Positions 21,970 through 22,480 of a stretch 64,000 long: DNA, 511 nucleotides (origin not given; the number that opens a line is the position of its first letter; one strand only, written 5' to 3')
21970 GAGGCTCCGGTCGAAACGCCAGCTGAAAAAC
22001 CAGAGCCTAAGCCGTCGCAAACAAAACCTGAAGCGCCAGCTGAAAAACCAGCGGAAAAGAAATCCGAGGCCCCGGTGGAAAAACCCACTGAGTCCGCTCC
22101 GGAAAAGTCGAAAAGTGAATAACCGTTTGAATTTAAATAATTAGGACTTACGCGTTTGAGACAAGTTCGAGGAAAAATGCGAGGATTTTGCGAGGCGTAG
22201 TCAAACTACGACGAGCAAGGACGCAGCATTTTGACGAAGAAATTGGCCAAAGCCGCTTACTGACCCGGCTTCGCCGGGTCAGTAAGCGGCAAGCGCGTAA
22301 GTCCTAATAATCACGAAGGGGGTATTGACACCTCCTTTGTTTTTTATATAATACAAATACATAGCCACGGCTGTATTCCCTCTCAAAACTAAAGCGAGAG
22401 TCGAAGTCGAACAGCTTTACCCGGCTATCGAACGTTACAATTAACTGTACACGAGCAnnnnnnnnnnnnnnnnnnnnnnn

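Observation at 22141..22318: About 175-bp MITE-like element with terminal inverted repeats in two copies showing compensatory internal hairpins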

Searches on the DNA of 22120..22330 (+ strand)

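Call 37: search_rna_families(source=window, start=22120, end=22330, threshold=evalue, max_evalue=10, show_alignments=2)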
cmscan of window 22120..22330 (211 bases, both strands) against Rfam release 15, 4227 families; matches with E-value up to 10: 15.
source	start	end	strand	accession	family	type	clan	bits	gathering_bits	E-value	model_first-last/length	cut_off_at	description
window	22252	22293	+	RF03656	mir-2432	Gene; miRNA;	-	20.3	100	0.074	1-68/68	no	mir-2432 microRNA precursor family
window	22251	22290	+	RF04208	MIR8742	Gene; miRNA;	-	18.3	130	0.15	1-131/131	no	MIR8742 microRNA precursor family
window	22246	22294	-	RF04299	MIR814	Gene; miRNA;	-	17.8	90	0.74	1-83/83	no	MIR814 microRNA precursor family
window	22250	22293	-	RF04208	MIR8742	Gene; miRNA;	-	17.5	130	0.26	1-131/131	no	MIR8742 microRNA precursor family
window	22252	22290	-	RF03209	MIR9657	Gene; miRNA;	-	17.3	53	2.4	1-85/85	no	MIR9657 microRNA precursor family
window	22251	22291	+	RF03285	mir-564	Gene; miRNA;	-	16.4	80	4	1-82/82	no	mir-564 microRNA precursor family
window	22253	22289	-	RF03201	mir-617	Gene; miRNA;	-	16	80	1.2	1-82/82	no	mir-617 microRNA precursor family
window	22254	22280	+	RF00444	PrrF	Gene; sRNA;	-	15.1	90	2.5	114-142/150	no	PrrF RNA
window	22251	22290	-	RF03783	mir-4854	Gene; miRNA;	-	15.1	100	4.1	1-89/89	no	mir-4854 microRNA precursor family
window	22252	22290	-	RF00680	mir-224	Gene; miRNA;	-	14.9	70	2.9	1-81/81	no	mir-224 microRNA precursor family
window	22254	22304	+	RF02684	Twister-P5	Gene; ribozyme;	CL00120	13.6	37.6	1.4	1-58/58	no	Type-P5 twister ribozyme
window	22245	22295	-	RF00973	mir-597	Gene; miRNA;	-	13.4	100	6.9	1-97/97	no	mir-597 microRNA precursor family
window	22255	22287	+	RF03785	mir-974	Gene; miRNA;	-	13.4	90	8.4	1-91/91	no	mir-974 microRNA precursor family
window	22226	22288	-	RF02684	Twister-P5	Gene; ribozyme;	CL00120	11.2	37.6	5.6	1-58/58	no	Type-P5 twister ribozyme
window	22256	22286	-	RF02405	P34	Gene; sRNA;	-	7.5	44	9.3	369-399/399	no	Pseudomonas sRNA P34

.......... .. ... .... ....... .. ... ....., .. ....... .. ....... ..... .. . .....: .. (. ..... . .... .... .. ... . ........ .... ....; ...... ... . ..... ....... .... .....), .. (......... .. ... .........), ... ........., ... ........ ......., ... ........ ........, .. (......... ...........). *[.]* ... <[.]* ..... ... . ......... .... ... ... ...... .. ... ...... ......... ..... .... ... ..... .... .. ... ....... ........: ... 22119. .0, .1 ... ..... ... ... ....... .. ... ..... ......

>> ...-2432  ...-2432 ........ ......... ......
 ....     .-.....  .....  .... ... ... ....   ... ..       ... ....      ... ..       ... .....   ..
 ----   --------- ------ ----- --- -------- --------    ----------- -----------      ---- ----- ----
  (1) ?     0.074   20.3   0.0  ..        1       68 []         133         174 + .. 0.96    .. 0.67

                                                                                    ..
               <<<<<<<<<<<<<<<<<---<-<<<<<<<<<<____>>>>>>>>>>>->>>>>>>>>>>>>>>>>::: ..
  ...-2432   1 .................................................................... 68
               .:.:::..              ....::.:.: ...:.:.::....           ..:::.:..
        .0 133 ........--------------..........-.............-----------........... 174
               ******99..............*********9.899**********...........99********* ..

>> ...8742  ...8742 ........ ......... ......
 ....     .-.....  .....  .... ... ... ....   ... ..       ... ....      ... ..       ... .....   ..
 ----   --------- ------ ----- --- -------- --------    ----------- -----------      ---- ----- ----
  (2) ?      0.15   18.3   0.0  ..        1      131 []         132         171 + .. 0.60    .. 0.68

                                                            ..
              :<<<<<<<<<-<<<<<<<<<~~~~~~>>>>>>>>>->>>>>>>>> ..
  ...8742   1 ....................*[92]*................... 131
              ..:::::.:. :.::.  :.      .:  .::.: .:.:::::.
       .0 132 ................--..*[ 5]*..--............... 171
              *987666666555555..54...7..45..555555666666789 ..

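Call 46: build_rna_model(alignment_id=A3)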
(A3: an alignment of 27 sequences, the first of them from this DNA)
Model R1 built from alignment A3 (27 sequences, 112 columns); structure: RNAalifold consensus.
model positions 105; base pairs 27; branch points 0; effective number of sequences 2.3; information 0.59 bits per position. Calibrated on 0.2 Mb of random sequence (short: E-values are rough).
structure used (alignment columns):
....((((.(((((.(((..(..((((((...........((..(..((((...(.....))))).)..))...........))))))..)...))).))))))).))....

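Call 47: search_with_rna_model(model_id=R1, sources=[window, L003, L004, L005, L006, L007, L008, L009, L010, L011, L012, L013, L014, L015, L016, L017, L018, L019, L020, L021, L022, L023, L024, L025, L026, L027, L028, L029, L030, L031, L032, L033, L034, L035, L036, L037, L038, L039, L040, L041, L042, L043, L044, L045, L046, L047, L048, L049, L050, L051, L052, L053, L054, L055, L056, L057, L058, L059, L060, L061, L062, L063, L064, L065, L066, L067, L068, L069, L070, L071, L072, L073, L074, L075, L076, L077, L078, L079, L080, L081, L082, L083, L084, L085, L086, L087], max_evalue=0.01, make_alignment=true)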
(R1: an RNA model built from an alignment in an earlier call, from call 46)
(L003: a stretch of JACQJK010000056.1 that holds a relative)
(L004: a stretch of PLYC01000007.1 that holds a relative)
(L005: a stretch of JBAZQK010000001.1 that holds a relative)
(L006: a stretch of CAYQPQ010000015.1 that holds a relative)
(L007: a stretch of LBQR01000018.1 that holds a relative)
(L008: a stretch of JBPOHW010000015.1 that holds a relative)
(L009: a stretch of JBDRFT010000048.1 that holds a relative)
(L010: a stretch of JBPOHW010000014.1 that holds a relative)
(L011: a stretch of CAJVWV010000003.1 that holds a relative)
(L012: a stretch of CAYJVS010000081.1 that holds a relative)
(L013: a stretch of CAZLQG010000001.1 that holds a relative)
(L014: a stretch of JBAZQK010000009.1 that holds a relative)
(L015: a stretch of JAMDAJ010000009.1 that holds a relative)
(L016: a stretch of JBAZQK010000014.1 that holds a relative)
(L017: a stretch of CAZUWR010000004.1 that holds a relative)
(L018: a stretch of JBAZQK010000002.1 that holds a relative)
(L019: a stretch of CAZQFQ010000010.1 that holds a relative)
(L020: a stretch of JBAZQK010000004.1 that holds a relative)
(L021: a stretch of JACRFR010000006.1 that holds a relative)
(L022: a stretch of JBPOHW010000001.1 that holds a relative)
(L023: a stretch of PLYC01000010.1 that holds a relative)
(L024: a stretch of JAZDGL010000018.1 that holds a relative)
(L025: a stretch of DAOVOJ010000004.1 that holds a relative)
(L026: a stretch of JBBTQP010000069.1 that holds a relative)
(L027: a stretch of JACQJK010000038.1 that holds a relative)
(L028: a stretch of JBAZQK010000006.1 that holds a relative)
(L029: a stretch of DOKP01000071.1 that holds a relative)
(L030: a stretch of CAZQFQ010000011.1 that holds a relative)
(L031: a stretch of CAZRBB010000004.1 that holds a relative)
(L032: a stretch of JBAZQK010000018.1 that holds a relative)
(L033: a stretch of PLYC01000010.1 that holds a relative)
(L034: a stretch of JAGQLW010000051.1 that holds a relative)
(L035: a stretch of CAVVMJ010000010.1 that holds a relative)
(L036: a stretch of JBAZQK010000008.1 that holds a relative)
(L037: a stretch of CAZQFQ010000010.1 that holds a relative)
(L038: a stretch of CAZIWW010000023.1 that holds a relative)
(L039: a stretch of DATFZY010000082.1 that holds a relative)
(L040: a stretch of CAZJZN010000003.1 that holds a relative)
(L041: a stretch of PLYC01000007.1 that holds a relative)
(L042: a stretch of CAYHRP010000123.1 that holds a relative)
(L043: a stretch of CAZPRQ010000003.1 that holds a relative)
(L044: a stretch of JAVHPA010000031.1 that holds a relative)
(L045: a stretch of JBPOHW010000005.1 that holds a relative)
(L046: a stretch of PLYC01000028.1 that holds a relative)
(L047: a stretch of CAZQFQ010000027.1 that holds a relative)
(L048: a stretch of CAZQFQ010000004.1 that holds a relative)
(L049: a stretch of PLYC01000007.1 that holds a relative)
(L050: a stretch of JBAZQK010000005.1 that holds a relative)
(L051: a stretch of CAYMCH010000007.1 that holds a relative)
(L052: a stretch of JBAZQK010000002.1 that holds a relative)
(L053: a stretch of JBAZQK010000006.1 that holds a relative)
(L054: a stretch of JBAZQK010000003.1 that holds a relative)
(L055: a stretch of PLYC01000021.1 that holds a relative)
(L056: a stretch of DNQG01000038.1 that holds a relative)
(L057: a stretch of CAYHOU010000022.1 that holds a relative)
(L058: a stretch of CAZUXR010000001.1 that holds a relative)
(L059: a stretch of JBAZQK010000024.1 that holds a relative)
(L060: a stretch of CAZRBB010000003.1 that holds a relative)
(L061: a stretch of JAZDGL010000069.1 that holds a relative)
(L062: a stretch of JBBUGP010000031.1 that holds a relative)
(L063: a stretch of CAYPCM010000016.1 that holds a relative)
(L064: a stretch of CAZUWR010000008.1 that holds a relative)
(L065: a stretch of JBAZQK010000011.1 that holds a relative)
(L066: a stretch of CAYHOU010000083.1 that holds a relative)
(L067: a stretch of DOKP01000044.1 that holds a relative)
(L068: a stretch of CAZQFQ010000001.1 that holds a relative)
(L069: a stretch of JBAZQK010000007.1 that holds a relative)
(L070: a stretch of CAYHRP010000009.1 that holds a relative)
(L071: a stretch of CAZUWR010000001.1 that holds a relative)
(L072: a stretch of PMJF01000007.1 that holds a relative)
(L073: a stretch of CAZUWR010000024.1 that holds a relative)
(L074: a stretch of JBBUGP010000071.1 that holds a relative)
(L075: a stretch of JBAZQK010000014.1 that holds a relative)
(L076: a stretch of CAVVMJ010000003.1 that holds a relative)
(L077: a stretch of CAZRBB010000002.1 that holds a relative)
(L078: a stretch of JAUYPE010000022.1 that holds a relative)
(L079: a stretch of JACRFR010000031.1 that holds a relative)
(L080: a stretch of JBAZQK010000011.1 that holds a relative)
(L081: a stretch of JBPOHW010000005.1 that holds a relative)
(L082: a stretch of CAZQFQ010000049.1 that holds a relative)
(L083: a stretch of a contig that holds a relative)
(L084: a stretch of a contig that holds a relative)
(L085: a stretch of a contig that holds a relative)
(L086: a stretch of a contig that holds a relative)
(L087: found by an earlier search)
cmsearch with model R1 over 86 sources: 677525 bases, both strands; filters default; matches with E-value up to 0.01: 86.
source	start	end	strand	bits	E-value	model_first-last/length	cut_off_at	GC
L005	6778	6882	+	111.9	1.6e-22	1-105/105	no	0.5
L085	4833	4937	+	111.9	1.6e-22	1-105/105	no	0.5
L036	1852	1956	-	111.3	2.3e-22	1-105/105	no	0.49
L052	7522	7626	+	111.3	2.3e-22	1-105/105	no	0.49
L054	5595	5699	+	111.3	2.3e-22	1-105/105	no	0.49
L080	3737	3841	-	111.3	2.3e-22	1-105/105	no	0.49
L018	911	1015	+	110.8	3.1e-22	1-105/105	no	0.5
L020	7207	7311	+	110.8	3.1e-22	1-105/105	no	0.5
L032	6970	7074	+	110.8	3.1e-22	1-105/105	no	0.5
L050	662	766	-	110.8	3.1e-22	1-105/105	no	0.5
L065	2655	2759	-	110.8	3.1e-22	1-105/105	no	0.5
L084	7255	7359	+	110.8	3.1e-22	1-105/105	no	0.5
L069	3424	3528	+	108.9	8e-22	1-105/105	no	0.5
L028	4246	4350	-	108.6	9.7e-22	1-105/105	no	0.49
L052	3395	3499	+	106.7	2.6e-21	1-105/105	no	0.5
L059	5000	5104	+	106.2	3.3e-21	1-105/105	no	0.5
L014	5017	5121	+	105.3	5.3e-21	1-105/105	no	0.52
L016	2518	2622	-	105.3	5.3e-21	1-105/105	no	0.52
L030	1162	1265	-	104.2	9.5e-21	1-105/105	no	0.5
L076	2422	2525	+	103.3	1.5e-20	1-105/105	no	0.51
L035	1654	1757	+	103.2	1.6e-20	1-105/105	no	0.53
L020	5526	5630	+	102.8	2.1e-20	1-105/105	no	0.49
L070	6713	6817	-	102.5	2.3e-20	1-105/105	no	0.52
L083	347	452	-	102.2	2.7e-20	1-105/105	no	0.55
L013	7221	7326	-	101.7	3.7e-20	1-105/105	no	0.48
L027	1125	1228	+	101.2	4.8e-20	1-105/105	no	0.49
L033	3046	3149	-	100.8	5.7e-20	1-105/105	no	0.49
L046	4516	4619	+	100.8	5.7e-20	1-105/105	no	0.49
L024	519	624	+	100.8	5.9e-20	1-105/105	no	0.56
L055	1967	2070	+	98.8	1.7e-19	1-105/105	no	0.49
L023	4664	4767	+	97.8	2.8e-19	1-105/105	no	0.52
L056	3846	3950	+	97.8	2.8e-19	1-105/105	no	0.55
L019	3808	3911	+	97.4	3.5e-19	1-105/105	no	0.48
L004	6563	6666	+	95.1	1.2e-18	1-105/105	no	0.51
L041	7590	7693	-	94.7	1.4e-18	1-105/105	no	0.5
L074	1663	1768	+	94.1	1.9e-18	1-105/105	no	0.59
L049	3746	3849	-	93.6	2.6e-18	1-105/105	no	0.48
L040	4857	4960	+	92.6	4.3e-18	1-105/105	no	0.51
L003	4583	4688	+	92.2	5.4e-18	1-105/105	no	0.55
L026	795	899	-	92.2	5.5e-18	1-105/105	no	0.63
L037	1250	1356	-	91.6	7.5e-18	1-105/105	no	0.49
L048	7308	7414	+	90.1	1.6e-17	1-105/105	no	0.5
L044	4085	4189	+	88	5.1e-17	1-105/105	no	0.57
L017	1066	1170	+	87.5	6.5e-17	1-105/105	no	0.53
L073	5359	5463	-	87.5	6.5e-17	1-105/105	no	0.53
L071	4180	4284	+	86.6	1.1e-16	1-105/105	no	0.53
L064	631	735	+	86.1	1.3e-16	1-105/105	no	0.51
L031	1254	1359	-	85.8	1.6e-16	1-105/105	no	0.52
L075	5873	5977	+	85.1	2.3e-16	1-105/105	no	0.55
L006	2154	2256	+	84.6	2.9e-16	1-105/105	no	0.52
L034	3981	4084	+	84.5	3.1e-16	1-105/105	no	0.5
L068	850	957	+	82.7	7.9e-16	1-105/105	no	0.52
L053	1149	1253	-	82.7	8.2e-16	1-105/105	no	0.54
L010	2044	2154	+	79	5.7e-15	1-105/105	no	0.57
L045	2903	3032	+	67.8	2.1e-12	1-105/105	no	0.52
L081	2898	3008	+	67.2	2.9e-12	1-105/105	no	0.55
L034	7140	7244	+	66.7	3.7e-12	1-105/105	no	0.37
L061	2985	3122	-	65.5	7e-12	1-105/105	no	0.56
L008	5510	5639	+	63.3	2.2e-11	1-105/105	no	0.5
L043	5984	6087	+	62.1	4.2e-11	1-105/105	no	0.39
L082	1814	1957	-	60.8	8.4e-11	1-105/105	no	0.51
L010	4549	4660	+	58.4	2.9e-10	1-105/105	no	0.49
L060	3983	4110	-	55.5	1.4e-09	1-105/105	no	0.56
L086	2385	2502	+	53.8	3.4e-09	1-99/105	3'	0.57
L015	1780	1872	-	51.5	1.1e-08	1-105/105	no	0.54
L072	1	81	-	48.8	4.7e-08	1-81/105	3'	0.6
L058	2444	2550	-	45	3.4e-07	1-105/105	no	0.46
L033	3046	3149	+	39.2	7.5e-06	1-105/105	no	0.49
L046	4516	4619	-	39.2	7.5e-06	1-105/105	no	0.49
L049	3746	3849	+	36.1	3.9e-05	1-105/105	no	0.48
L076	2422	2525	-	35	6.9e-05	1-105/105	no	0.51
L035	1654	1757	-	34.7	7.8e-05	1-105/105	no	0.53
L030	1162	1265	+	34.5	8.7e-05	1-105/105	no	0.5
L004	6563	6666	-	34.3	9.9e-05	1-105/105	no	0.51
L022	2616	2765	-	34.2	0.0001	1-105/105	no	0.55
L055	1967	2070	-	33.7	0.00014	1-105/105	no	0.49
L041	7590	7693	+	31.7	0.00039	1-105/105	no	0.5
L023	4664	4767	-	31.6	0.00042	1-105/105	no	0.52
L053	7876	7980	+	30.4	0.00076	1-105/105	no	0.44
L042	1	43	-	30.2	0.00084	1-43/105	3'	0.53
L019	3808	3911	-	28.9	0.0017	1-105/105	no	0.48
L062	1340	1385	+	28.8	0.0018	1-46/105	3'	0.59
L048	7308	7414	-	27.6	0.0034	1-105/105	no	0.5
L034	1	71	+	27.5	0.0036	34-105/105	5'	0.31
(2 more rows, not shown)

Alignment A4: 86 matches aligned to the model, 207 columns, each read 5' to 3' on its own strand. Consensus structure (alignment columns), stored with it:
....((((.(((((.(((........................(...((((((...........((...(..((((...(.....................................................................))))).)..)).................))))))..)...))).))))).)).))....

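Call 48: search_with_rna_model(model_id=R1, sources=[window, L003, L004, L005, L006, L008, L010, L013, L014, L015, L016, L017, L018, L019, L020, L023, L024, L026, L027, L028, L030, L031, L032, L033, L034, L035, L036, L037, L040, L041, L043, L044, L045, L046, L048, L049, L050, L052, L053, L054, L055, L056, L058, L059, L060, L061, L064, L065, L068, L069, L070, L071, L073, L074, L075, L076, L080, L081, L082, L083, L084, L085], max_evalue=0.000001, make_alignment=true)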
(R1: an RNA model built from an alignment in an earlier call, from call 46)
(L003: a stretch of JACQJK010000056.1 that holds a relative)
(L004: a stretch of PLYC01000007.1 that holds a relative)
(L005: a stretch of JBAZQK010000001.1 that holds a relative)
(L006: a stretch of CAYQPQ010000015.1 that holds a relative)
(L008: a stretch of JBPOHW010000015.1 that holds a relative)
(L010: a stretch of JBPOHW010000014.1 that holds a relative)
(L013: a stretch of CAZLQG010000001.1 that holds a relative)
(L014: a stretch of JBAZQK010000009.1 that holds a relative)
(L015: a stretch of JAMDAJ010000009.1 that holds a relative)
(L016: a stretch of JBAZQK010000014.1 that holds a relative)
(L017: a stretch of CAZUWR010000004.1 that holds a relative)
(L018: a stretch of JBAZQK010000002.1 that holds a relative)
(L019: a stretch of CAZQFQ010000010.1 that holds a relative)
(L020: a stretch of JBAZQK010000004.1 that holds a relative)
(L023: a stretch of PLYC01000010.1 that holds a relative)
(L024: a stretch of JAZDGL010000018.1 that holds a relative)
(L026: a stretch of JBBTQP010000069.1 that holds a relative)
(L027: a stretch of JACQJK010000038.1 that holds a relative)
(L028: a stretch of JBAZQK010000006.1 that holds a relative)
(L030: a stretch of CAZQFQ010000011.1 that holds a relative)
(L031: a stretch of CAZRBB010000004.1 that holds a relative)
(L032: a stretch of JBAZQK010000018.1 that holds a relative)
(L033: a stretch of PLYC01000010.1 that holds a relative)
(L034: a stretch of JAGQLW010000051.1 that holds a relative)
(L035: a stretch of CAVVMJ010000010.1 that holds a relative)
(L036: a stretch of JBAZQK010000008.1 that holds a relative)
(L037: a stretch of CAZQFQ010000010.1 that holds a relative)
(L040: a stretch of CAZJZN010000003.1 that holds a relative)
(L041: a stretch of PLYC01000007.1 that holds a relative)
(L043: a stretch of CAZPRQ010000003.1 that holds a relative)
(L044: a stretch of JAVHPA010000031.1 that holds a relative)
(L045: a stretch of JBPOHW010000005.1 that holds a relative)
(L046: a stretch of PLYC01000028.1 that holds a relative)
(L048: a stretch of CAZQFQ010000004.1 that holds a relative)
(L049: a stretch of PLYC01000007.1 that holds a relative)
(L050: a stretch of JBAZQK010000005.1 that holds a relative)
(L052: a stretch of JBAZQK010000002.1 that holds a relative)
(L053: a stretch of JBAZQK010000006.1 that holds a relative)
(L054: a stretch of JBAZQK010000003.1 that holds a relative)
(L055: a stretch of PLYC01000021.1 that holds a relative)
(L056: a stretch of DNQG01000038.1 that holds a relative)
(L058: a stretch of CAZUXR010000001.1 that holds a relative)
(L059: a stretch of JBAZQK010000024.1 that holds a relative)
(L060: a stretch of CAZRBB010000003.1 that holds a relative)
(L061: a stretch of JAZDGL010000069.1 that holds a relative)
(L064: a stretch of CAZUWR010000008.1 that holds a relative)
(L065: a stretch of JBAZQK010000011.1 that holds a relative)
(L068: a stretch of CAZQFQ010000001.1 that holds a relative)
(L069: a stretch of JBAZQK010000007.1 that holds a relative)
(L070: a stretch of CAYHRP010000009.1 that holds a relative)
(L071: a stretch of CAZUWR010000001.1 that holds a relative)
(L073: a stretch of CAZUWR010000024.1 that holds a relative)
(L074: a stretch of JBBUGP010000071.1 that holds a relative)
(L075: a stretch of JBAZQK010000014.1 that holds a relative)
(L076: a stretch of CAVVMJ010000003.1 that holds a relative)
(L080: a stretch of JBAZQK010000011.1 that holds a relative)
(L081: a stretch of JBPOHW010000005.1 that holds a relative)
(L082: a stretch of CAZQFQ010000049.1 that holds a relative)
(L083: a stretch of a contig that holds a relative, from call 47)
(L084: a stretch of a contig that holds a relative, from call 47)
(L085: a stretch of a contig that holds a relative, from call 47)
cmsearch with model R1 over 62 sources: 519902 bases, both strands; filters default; matches with E-value up to 0.000001: 67.
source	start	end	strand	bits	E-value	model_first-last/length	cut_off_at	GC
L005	6778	6882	+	111.9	1.2e-22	1-105/105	no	0.5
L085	4833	4937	+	111.9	1.2e-22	1-105/105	no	0.5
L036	1852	1956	-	111.3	1.8e-22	1-105/105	no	0.49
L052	7522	7626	+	111.3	1.8e-22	1-105/105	no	0.49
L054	5595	5699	+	111.3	1.8e-22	1-105/105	no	0.49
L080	3737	3841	-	111.3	1.8e-22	1-105/105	no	0.49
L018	911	1015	+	110.8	2.3e-22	1-105/105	no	0.5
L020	7207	7311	+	110.8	2.3e-22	1-105/105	no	0.5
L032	6970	7074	+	110.8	2.3e-22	1-105/105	no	0.5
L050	662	766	-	110.8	2.3e-22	1-105/105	no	0.5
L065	2655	2759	-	110.8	2.3e-22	1-105/105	no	0.5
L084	7255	7359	+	110.8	2.3e-22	1-105/105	no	0.5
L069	3424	3528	+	108.9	6.1e-22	1-105/105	no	0.5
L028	4246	4350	-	108.6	7.4e-22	1-105/105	no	0.49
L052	3395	3499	+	106.7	2e-21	1-105/105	no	0.5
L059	5000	5104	+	106.2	2.6e-21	1-105/105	no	0.5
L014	5017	5121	+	105.3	4.1e-21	1-105/105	no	0.52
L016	2518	2622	-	105.3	4.1e-21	1-105/105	no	0.52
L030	1162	1265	-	104.2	7.3e-21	1-105/105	no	0.5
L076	2422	2525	+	103.3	1.2e-20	1-105/105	no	0.51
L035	1654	1757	+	103.2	1.2e-20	1-105/105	no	0.53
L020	5526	5630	+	102.8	1.6e-20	1-105/105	no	0.49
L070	6713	6817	-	102.5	1.8e-20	1-105/105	no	0.52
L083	347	452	-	102.2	2.1e-20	1-105/105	no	0.55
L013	7221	7326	-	101.7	2.8e-20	1-105/105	no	0.48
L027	1125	1228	+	101.2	3.7e-20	1-105/105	no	0.49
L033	3046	3149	-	100.8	4.4e-20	1-105/105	no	0.49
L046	4516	4619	+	100.8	4.4e-20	1-105/105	no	0.49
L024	519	624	+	100.8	4.6e-20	1-105/105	no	0.56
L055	1967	2070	+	98.8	1.3e-19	1-105/105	no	0.49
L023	4664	4767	+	97.8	2.1e-19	1-105/105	no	0.52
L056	3846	3950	+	97.8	2.2e-19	1-105/105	no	0.55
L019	3808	3911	+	97.4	2.7e-19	1-105/105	no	0.48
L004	6563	6666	+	95.1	8.8e-19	1-105/105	no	0.51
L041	7590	7693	-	94.7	1.1e-18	1-105/105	no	0.5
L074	1663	1768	+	94.1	1.5e-18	1-105/105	no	0.59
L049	3746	3849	-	93.6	2e-18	1-105/105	no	0.48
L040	4857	4960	+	92.6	3.3e-18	1-105/105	no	0.51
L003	4583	4688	+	92.2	4.2e-18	1-105/105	no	0.55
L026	795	899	-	92.2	4.2e-18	1-105/105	no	0.63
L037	1250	1356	-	91.6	5.8e-18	1-105/105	no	0.49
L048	7308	7414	+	90.1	1.2e-17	1-105/105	no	0.5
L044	4085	4189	+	88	3.9e-17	1-105/105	no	0.57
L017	1066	1170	+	87.5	5e-17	1-105/105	no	0.53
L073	5359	5463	-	87.5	5e-17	1-105/105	no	0.53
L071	4180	4284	+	86.6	8.1e-17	1-105/105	no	0.53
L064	631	735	+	86.1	1e-16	1-105/105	no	0.51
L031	1254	1359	-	85.8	1.2e-16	1-105/105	no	0.52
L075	5873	5977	+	85.1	1.7e-16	1-105/105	no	0.55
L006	2154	2256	+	84.6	2.2e-16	1-105/105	no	0.52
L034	3981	4084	+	84.5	2.4e-16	1-105/105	no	0.5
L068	850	957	+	82.7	6.1e-16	1-105/105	no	0.52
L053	1149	1253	-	82.7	6.3e-16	1-105/105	no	0.54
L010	2044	2154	+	79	4.4e-15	1-105/105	no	0.57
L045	2903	3032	+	67.8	1.6e-12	1-105/105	no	0.52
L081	2898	3008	+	67.2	2.2e-12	1-105/105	no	0.55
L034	7140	7244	+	66.7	2.8e-12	1-105/105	no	0.37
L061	2985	3122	-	65.5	5.4e-12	1-105/105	no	0.56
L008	5510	5639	+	63.3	1.7e-11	1-105/105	no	0.5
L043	5984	6087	+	62.1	3.2e-11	1-105/105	no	0.39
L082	1814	1957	-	60.8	6.4e-11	1-105/105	no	0.51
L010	4549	4660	+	58.4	2.2e-10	1-105/105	no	0.49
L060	3983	4110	-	55.5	1.1e-09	1-105/105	no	0.56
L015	1780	1872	-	51.5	8.8e-09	1-105/105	no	0.54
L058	2444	2550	-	45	2.6e-07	1-105/105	no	0.46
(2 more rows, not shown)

Alignment A5: 67 matches aligned to the model, 183 columns, each read 5' to 3' on its own strand. Consensus structure (alignment columns), stored with it:
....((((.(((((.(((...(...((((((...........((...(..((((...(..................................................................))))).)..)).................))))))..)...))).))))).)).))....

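Call 58: search_with_rna_model(model_id=R1, sources=[L088, L089, L090, L091], max_evalue=1)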
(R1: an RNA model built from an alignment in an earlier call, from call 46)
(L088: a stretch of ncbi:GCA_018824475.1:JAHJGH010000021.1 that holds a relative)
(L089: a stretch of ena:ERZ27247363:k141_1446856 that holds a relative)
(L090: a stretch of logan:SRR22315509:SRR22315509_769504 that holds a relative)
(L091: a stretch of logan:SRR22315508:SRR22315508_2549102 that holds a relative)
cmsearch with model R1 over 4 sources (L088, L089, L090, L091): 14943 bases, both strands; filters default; matches with E-value up to 1: 0.
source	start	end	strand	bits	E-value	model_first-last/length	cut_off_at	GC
